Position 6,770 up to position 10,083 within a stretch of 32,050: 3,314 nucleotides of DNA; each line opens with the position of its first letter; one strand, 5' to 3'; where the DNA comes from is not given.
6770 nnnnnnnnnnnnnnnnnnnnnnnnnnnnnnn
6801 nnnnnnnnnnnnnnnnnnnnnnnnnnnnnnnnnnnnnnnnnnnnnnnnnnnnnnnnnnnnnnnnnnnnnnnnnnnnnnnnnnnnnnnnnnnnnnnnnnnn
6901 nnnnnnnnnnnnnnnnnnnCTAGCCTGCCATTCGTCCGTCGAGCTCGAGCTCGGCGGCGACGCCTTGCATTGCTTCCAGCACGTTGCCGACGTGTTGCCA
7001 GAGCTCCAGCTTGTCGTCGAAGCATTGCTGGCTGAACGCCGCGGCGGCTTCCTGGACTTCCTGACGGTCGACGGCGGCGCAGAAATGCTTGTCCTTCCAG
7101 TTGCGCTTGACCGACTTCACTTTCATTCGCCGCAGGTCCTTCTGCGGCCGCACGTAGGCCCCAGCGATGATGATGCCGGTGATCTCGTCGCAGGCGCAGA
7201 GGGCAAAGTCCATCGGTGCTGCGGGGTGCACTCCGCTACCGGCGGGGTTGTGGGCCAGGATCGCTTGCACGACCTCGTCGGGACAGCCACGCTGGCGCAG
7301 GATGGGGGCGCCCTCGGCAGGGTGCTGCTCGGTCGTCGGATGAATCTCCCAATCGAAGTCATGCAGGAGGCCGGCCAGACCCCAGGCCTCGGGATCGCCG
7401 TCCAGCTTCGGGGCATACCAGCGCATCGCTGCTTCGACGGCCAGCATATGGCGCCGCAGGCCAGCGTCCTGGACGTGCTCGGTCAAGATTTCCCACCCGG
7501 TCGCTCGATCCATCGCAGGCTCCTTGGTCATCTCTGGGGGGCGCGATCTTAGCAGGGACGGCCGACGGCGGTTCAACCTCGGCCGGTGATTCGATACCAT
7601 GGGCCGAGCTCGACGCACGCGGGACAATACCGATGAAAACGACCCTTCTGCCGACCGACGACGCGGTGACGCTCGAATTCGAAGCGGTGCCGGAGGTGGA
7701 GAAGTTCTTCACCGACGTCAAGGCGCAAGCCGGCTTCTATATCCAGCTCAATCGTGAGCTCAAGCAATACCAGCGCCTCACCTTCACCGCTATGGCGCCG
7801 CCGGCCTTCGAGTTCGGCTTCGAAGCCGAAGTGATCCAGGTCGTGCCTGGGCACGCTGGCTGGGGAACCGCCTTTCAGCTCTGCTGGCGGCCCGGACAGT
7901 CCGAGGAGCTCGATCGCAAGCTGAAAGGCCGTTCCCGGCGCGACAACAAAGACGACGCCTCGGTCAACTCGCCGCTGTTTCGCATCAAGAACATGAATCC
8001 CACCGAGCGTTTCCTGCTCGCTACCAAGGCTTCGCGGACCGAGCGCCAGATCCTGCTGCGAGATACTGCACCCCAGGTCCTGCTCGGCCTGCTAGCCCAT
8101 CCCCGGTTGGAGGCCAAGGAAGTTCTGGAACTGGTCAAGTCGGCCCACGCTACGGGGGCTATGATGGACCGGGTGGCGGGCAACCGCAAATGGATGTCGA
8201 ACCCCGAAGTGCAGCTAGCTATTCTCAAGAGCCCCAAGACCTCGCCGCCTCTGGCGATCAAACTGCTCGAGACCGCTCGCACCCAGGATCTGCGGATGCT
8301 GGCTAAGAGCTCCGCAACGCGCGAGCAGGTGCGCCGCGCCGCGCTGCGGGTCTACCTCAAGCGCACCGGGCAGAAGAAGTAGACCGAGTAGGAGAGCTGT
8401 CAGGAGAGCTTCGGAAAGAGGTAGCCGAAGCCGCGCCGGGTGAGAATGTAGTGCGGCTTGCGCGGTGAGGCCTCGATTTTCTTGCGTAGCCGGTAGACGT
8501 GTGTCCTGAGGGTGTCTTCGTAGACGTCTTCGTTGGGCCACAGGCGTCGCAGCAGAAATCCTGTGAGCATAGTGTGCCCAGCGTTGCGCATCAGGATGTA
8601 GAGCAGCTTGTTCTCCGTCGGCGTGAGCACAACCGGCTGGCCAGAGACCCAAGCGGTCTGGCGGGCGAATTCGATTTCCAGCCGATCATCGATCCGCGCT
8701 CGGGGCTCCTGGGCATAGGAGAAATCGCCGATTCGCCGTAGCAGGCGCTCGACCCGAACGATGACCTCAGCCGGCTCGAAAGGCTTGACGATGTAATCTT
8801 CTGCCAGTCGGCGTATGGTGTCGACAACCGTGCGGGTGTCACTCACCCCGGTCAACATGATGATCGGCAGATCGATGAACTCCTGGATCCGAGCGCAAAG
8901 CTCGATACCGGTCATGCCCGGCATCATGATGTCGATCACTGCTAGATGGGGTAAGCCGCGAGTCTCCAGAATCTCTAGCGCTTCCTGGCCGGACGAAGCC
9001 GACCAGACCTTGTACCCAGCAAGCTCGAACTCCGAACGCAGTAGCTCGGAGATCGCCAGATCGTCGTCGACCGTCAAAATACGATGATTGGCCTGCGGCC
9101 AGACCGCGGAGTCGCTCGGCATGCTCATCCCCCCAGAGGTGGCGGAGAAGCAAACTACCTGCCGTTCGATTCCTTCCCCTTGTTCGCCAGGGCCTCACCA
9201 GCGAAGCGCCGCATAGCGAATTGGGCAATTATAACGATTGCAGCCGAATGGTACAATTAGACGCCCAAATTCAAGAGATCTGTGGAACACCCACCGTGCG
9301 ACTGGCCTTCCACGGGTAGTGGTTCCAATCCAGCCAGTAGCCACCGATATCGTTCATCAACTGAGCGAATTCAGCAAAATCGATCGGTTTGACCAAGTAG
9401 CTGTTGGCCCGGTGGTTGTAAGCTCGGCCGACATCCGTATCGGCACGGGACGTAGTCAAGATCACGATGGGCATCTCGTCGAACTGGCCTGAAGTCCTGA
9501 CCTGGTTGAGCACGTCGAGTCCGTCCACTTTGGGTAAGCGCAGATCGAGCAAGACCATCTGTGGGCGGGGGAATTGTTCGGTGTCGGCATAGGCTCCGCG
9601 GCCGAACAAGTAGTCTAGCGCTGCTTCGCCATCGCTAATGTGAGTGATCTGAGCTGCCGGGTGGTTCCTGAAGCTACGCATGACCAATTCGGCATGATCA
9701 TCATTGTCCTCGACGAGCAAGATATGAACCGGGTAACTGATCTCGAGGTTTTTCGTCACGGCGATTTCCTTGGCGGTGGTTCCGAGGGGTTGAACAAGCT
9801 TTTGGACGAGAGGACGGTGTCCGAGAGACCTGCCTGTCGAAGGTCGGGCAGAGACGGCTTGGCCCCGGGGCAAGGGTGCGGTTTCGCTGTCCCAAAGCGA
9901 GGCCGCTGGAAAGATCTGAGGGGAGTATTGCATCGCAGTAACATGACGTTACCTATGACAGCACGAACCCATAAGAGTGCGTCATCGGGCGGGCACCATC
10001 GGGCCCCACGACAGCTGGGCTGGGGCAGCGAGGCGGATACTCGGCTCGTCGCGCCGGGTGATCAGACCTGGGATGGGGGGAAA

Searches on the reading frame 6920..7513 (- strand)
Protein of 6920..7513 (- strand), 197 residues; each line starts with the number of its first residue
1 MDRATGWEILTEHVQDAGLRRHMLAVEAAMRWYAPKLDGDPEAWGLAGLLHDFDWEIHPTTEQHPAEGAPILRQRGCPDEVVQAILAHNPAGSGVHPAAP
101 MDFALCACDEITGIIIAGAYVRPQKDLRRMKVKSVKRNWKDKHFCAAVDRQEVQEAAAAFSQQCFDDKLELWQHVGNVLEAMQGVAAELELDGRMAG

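Call 30: search_protein_families(library=ncbifam, proteins=[window:6920-7513:-], max_evalue=0.00001)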
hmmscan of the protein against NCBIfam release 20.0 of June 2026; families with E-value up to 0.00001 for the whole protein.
window:6920-7513:- (197 aa): 1 family
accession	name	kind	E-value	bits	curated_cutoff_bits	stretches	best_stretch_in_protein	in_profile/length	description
TIGR00277.1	HDIG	domain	3.3e-09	36.5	27.6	1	17-89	3-82/84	HDIG domain-containing metalloprotein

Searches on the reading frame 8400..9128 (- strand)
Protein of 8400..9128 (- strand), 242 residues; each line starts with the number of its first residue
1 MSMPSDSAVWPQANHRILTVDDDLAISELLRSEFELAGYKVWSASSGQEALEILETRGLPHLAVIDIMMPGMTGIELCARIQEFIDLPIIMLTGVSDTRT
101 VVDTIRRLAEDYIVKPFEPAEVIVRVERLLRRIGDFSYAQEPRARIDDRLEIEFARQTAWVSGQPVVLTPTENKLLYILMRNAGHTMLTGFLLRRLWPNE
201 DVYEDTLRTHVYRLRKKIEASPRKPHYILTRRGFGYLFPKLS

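Call 4: search_protein_families(library=pfam, proteins=[window:8400-9128:-])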
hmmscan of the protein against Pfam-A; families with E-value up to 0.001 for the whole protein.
window:8400-9128:- (242 aa): 2 families
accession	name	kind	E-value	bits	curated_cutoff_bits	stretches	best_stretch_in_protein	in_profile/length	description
PF00072.30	Response_reg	-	3.2e-25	88.9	30.2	1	17-126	1-110/111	Response regulator receiver domain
PF00486.34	Trans_reg_C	-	2.9e-21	75.8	26.2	1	163-238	1-77/77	Transcriptional regulatory protein, C terminal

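Call 28: search_solved_structures(query=window:8400-9122:-, show_alignments=3)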
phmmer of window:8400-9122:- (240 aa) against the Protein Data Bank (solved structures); distinct sequences matched with E-value up to 0.001: 290 (the best 60 are shown).
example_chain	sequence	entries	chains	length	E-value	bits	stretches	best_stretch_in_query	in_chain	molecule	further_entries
2gwr_A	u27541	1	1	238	1.7e-33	119.2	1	12-235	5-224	DNA-binding response regulator mtrA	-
9dvt_R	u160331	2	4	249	9e-33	116.8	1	13-235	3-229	DNA-binding dual master transcriptional regulator RpaA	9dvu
2oqr_A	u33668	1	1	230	6.2e-31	110.8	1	15-235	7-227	Sensory transduction protein regX3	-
9ji3_J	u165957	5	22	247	1.4e-29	106.4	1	13-236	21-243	DNA-binding response regulator | Possible two component system response transcriptional positive regulator PhoP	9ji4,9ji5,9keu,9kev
3r0j_A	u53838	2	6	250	1.4e-29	106.3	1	13-236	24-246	POSSIBLE TWO COMPONENT SYSTEM RESPONSE TRANSCRIPTIONAL POSITIVE REGULATOR PHOP | Response regulator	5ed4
6lgq_D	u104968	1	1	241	4.3e-28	101.5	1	5-236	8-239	DNA-binding response regulator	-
4kny_A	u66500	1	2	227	1.6e-27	99.6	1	14-236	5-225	KDP operon transcriptional regulatory protein KdpE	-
4kfc_A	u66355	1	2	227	2.1e-27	99.2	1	14-236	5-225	KDP operon transcriptional regulatory protein KdpE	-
4b09_A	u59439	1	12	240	2.1e-26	95.9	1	13-235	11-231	TRANSCRIPTIONAL REGULATORY PROTEIN BAER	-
9ket_J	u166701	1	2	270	3.2e-26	95.3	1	53-236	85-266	Possible two component system response transcriptional positive regulator PhoP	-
1p2f_A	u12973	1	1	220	3.7e-23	85.3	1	14-236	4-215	Response Regulator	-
1kgs_A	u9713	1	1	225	3.8e-23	85.3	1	12-235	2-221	DNA BINDING RESPONSE REGULATOR D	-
1ys6_A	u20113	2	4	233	4.1e-23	85.2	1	12-235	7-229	Transcriptional regulatory protein prrA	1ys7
5dcl_A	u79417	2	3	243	8e-23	84.2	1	11-236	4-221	PhoB family transcriptional regulator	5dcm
5dcm_B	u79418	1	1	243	8.1e-23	84.2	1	11-236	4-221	PhoB family transcriptional regulator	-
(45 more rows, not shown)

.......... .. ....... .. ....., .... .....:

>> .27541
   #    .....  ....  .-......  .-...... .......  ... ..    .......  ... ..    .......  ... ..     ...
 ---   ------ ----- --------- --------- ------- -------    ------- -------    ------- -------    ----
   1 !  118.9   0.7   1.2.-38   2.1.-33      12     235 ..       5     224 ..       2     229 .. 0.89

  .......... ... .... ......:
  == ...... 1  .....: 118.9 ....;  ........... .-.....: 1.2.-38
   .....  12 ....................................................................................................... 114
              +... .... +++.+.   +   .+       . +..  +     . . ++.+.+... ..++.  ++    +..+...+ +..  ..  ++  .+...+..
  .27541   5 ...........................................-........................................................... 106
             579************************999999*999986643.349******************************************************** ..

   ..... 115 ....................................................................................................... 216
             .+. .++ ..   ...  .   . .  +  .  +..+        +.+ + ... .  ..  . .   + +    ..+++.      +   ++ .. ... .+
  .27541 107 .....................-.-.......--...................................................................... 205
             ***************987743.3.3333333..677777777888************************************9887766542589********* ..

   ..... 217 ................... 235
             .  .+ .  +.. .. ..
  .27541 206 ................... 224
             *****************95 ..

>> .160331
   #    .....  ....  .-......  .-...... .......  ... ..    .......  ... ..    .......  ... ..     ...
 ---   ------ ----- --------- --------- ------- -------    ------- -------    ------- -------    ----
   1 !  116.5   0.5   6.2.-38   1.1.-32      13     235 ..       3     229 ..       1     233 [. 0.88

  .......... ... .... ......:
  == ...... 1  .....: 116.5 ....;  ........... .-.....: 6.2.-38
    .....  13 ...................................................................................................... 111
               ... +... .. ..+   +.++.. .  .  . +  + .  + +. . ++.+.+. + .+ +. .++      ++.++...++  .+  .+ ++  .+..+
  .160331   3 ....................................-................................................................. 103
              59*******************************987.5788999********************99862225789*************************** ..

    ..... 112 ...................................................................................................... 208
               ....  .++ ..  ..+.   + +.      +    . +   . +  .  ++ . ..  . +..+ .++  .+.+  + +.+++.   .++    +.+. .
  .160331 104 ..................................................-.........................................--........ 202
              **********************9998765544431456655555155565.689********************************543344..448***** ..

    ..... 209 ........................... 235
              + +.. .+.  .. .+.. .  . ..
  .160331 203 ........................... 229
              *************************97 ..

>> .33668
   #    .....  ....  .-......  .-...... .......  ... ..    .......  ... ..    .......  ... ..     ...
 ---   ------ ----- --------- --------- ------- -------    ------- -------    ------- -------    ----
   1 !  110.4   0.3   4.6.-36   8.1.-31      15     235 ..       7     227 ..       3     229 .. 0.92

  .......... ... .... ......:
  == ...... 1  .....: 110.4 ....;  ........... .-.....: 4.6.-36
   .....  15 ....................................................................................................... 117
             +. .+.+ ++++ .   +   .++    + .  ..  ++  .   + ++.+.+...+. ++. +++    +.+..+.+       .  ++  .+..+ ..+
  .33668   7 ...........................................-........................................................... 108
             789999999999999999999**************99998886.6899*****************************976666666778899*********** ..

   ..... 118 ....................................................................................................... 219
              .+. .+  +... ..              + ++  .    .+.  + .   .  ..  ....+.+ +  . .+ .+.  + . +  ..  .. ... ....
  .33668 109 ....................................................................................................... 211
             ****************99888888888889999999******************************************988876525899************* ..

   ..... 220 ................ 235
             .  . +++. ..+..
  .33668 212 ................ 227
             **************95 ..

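Call 30: search_protein_families(library=ncbifam, proteins=[window:8400-9122:-], max_evalue=0.00001)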
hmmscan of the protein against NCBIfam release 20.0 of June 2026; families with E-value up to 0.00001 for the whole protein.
window:8400-9122:- (240 aa): 86 families (the best 25 are shown)
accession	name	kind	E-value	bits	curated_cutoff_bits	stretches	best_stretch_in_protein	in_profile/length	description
NF045944.1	ResRegRpaBCyano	equivalog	2.7e-47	161.1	330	1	16-237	1-228/229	response regulator transcription factor RpaB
NF040689.1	MtrAB_MtrA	equivalog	1.7e-45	155.1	300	1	15-234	1-216/219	MtrAB system response regulator MtrA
TIGR02154.1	PhoB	equivalog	1.3e-41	142.3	296.2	1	13-236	3-225/226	phosphate regulon transcriptional regulator PhoB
NF033117.2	vanR_ACDEGLN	exception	1.6e-40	139.1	350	1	15-234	1-223/226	VanR-ABDEGLN family response regulator transcription factor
NF040534.1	resp_reg_YycF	equivalog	1.4e-38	132.5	340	1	14-235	2-226/231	response regulator YycF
NF041733.1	resp_reg_CseB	equivalog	1.6e-38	132.3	350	1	14-235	2-225/228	two-component system response regulator CseB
NF053854.1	RespRegPhoBBctds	equivalog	2.5e-38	131.7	270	1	15-236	1-224/225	two-component system response regulator PhoB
NF008296.0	PRK11083.1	equivalog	4.9e-34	117.7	273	1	12-235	3-224/228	two-component system response regulator CreB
NF033120.0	vanR_FM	exception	1.1e-33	116.9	460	1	14-236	5-229/231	vancomycin resistance response regulator transcription factor, VanR-F/VanR-M family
NF000401.1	vanR-A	exception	9.7e-33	113.5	500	1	13-235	3-228/231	vancomycin resistance response regulator transcription factor VanR-A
NF007005.1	PRK09468.1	equivalog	1.7e-32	112.7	331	1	11-236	2-231/237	osmolarity response regulator transcription factor OmpR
NF007982.1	PRK10710.1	equivalog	5.9e-32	111.1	380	1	11-235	6-226/235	envelope stress response regulator BaeR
NF012227.0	AdeR_RR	equivalog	3.6e-31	108.5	340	1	10-235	9-235/239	efflux system response regulator transcription factor AdeR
NF000404.1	vanR-D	exception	4.9e-31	108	500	1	12-236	2-230/232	vancomycin resistance response regulator transcription factor VanR-D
NF000403.1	vanR-C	exception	1.8e-29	103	480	1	13-236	3-229/231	vancomycin resistance response regulator transcription factor VanR-C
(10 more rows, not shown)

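Call 68: find_homologous_proteins(query=window:8400-9122:-, max_evalue=1e-60)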
Query window:8400-9122:- (240 aa): 1955 proteins with E <= 1e-60 among 8000 candidates; the best 120 are listed.
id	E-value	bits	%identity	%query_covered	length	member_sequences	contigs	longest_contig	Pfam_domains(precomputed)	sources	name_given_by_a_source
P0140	1.4e-155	533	100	100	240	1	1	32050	PF00486.35,PF00072.31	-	-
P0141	4.8e-118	411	76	100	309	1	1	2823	PF00486.35,PF00072.31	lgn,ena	-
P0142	5.7e-115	401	76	99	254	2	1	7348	PF00486.35,PF00072.31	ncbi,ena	-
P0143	8.6e-113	393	74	100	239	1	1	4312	PF00486.35,PF00072.31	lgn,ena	-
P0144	8.3e-112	390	72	99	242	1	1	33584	PF00486.35,PF00072.31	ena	-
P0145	2.3e-111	389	76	95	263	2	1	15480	PF00486.35,PF00072.31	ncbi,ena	-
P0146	1.6e-110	386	72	99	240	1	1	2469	PF00486.35,PF00072.31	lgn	-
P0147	5.7e-110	384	73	99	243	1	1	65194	PF00486.35,PF00072.31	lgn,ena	-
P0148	1.4e-109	383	74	95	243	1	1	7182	PF00486.35,PF00072.31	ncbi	-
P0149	6.2e-108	378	73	95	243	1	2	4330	PF00486.35,PF00072.31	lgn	-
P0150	2.6e-106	372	69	99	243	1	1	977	PF00486.35,PF00072.31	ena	-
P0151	7.5e-106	371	73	95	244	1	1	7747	PF00486.35,PF00072.31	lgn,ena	-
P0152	1.5e-105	370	69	100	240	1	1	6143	PF00486.35,PF00072.31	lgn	-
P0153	4.3e-105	368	67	99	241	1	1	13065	PF00486.35,PF00072.31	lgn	-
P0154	1.5e-103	363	67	99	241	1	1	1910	PF00486.35,PF00072.31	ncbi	-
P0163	7.6e-94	331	63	96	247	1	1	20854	PF00486.35,PF00072.31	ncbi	-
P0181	1.4e-87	311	62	93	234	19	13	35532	PF00486.35,PF00072.31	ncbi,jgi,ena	ncbi:MAG: response regulator transcription factor [Anaerolineae bacterium]|jgi:DNA-binding response 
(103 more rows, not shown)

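Call 70: find_encoding_contigs(protein=P0181, flank=8000, max_places=6)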
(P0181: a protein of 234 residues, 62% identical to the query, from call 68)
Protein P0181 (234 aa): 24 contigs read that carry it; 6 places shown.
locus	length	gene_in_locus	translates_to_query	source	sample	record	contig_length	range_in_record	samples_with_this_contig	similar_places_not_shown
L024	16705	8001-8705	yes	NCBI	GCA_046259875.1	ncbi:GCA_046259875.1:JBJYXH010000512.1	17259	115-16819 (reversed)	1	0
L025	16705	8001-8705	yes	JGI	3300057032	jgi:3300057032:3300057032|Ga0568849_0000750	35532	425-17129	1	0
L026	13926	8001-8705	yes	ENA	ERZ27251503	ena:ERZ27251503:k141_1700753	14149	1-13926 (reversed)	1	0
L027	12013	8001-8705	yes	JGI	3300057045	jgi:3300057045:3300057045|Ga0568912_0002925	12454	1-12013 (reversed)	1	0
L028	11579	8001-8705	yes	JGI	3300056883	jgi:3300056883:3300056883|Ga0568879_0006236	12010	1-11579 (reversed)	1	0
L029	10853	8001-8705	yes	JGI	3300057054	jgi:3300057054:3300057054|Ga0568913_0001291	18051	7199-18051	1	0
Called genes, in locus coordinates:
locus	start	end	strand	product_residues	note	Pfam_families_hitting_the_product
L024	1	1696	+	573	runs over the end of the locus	PF00575:S1, PF13509:S1_2 (faint), PF21710:Spt6_S1 (faint), PF00575:S1, PF23459:S1_RRP5 (weak), PF00575:S1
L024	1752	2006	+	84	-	PF01176:eIF-1a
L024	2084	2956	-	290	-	PF06325:PrmA, PF05175:MTS, PF01135:PCMT (weak), PF03602:Cons_hypoth95 (weak), PF02475:TRM5-TYW2_MTfase, PF13847:Methyltransf_31, PF08241:Methyltransf_11 (weak), PF13649:Methyltransf_25, +1 more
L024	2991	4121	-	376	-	PF00226:DnaJ, PF01556:DnaJ_C, PF00684:DnaJ_CXXCXGXG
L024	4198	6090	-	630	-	PF00012:HSP70, PF06723:MreB_Mbl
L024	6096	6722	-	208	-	PF01025:GrpE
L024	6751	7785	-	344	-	PF01726:LexA_DNA_bind (weak), PF01628:HrcA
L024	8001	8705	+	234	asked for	PF00072:Response_reg, PF00486:Trans_reg_C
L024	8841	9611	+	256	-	PF00512:HisKA, PF02518:HATPase_c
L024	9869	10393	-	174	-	PF06803:DUF1232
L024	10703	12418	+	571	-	PF13625:Helicase_C_3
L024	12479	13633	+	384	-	PF10509:GalKase_gal_bdg, PF00288:GHMP_kinases_N, PF08544:GHMP_kinases_C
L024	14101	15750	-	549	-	PF00753:Lactamase_B, PF12706:Lactamase_B_2, PF22505:RNase_J_b_CASP, PF07521:RMMBL, PF17770:RNase_J_C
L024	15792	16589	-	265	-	-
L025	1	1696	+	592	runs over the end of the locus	PF00575:S1, PF13509:S1_2 (faint), PF21710:Spt6_S1 (faint), PF00575:S1, PF23459:S1_RRP5 (weak), PF00575:S1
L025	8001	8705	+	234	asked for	PF00072:Response_reg, PF00486:Trans_reg_C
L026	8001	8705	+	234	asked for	PF00072:Response_reg, PF00486:Trans_reg_C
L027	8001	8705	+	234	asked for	PF00072:Response_reg, PF00486:Trans_reg_C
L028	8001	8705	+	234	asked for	PF00072:Response_reg, PF00486:Trans_reg_C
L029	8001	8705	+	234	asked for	PF00072:Response_reg, PF00486:Trans_reg_C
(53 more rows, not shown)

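Call 72: find_encoding_contigs(protein=P0163, flank=10000, max_places=2)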
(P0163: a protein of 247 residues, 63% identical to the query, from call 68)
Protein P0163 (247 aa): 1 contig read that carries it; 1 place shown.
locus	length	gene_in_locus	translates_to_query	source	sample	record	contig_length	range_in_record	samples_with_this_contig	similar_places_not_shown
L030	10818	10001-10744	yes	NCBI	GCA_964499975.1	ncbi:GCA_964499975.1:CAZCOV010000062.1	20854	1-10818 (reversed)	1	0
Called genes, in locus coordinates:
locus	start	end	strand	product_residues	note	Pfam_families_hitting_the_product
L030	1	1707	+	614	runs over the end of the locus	PF03717:PBP_dimer, PF00905:Transpeptidase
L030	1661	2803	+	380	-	PF01098:FTSW_RODA_SPOVE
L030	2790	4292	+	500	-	PF10150:RNase_E_G, PF20833:RNase_E_G_Thio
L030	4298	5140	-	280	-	PF01209:Ubie_methyltran (weak), PF13489:Methyltransf_23, PF13847:Methyltransf_31, PF08241:Methyltransf_11, PF08242:Methyltransf_12, PF13649:Methyltransf_25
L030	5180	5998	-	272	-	PF00975:Thioesterase, PF12697:Abhydrolase_6 (weak)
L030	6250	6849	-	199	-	-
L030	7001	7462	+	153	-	-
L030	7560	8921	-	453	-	PF00072:Response_reg, PF00069:Pkinase, PF07714:PK_Tyr_Ser-Thr, PF03109:ABC1 (weak)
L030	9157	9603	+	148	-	-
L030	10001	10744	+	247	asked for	PF00072:Response_reg, PF00486:Trans_reg_C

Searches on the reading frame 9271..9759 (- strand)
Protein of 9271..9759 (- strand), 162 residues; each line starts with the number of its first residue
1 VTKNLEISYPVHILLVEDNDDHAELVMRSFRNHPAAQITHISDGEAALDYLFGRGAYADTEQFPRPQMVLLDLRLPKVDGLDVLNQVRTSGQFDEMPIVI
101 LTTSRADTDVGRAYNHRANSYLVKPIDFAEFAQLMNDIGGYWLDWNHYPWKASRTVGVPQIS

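Call 30: search_protein_families(library=ncbifam, proteins=[window:9271-9759:-], max_evalue=0.00001)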
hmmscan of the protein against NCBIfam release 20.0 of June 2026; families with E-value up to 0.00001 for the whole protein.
window:9271-9759:- (162 aa): 54 families (the best 25 are shown)
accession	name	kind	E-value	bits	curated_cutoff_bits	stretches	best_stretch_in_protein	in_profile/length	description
NF041866.1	EpsW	equivalog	2.7e-13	49.6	200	1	13-135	8-121/131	exopolysaccharide biosynthesis response regulator EpsW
NF012023.0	PRK15479.1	equivalog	1.6e-12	47.4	337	1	12-132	2-109/224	transcriptional regulator TctD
NF008567.0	PRK11517.1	equivalog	3e-12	46.4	353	1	12-131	2-107/223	response regulator transcription factor HprR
TIGR01387.1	cztR_silR_copR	subfamily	4.4e-12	46.1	279.2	1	13-131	1-106/218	heavy metal response regulator transcription factor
NF040689.1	MtrAB_MtrA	equivalog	8.6e-12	44.9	300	1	13-131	1-105/219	MtrAB system response regulator MtrA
NF041734.1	resp_reg_RppA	equivalog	9.9e-12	44.7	250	1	12-132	2-111/229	two-component system response regulator RppA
NF038297.2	hybrid_HK_HrmK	equivalog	1.5e-11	43.7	725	1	8-136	488-605/607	hybrid histidine kinase/response regulator HrmK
TIGR02154.1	PhoB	equivalog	2.3e-11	43.4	296.2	1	12-130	4-111/226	phosphate regulon transcriptional regulator PhoB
TIGR02875.1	spore_0_A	equivalog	1.2e-10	41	200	1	11-136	3-119/262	sporulation transcription factor Spo0A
NF011896.0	PRK15369.1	equivalog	1.6e-10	41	242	1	12-124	5-106/211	two component system response regulator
NF041733.1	resp_reg_CseB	equivalog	2.4e-10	40.2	350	1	12-130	2-106/228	two-component system response regulator CseB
NF041946.1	LuxO_transreg_Vib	equivalog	3.2e-10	39.4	800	1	16-128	2-101/463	quorum-sensing sigma-54 dependent transcriptional regulator LuxO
NF011874.0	PRK15347.1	equivalog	6.9e-10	37.6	852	1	10-136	690-807/921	two component system sensor kinase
NF045901.1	HisKinLetSLeg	equivalog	1.1e-09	36.9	1650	1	11-133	672-783/906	two-component system sensor histidine kinase LetS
NF007935.0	PRK10651.1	equivalog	2.5e-09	36.7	250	1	65-131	52-116/216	two-component system response regulator NarL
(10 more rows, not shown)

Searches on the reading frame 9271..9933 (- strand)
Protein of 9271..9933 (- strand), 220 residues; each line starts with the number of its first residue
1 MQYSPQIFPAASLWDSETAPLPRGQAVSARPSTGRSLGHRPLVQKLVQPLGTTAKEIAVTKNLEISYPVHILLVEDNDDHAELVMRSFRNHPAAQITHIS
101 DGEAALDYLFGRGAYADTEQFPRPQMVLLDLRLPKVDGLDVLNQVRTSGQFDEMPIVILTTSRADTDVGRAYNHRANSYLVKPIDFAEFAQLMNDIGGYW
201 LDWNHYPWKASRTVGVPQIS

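Call 4: search_protein_families(library=pfam, proteins=[window:9271-9933:-])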
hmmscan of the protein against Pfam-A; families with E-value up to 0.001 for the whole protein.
window:9271-9933:- (220 aa): 1 family
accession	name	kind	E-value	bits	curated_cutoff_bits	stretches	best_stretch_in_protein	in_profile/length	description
PF00072.30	Response_reg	-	1.6e-18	67.3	30.2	1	71-191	1-108/111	Response regulator receiver domain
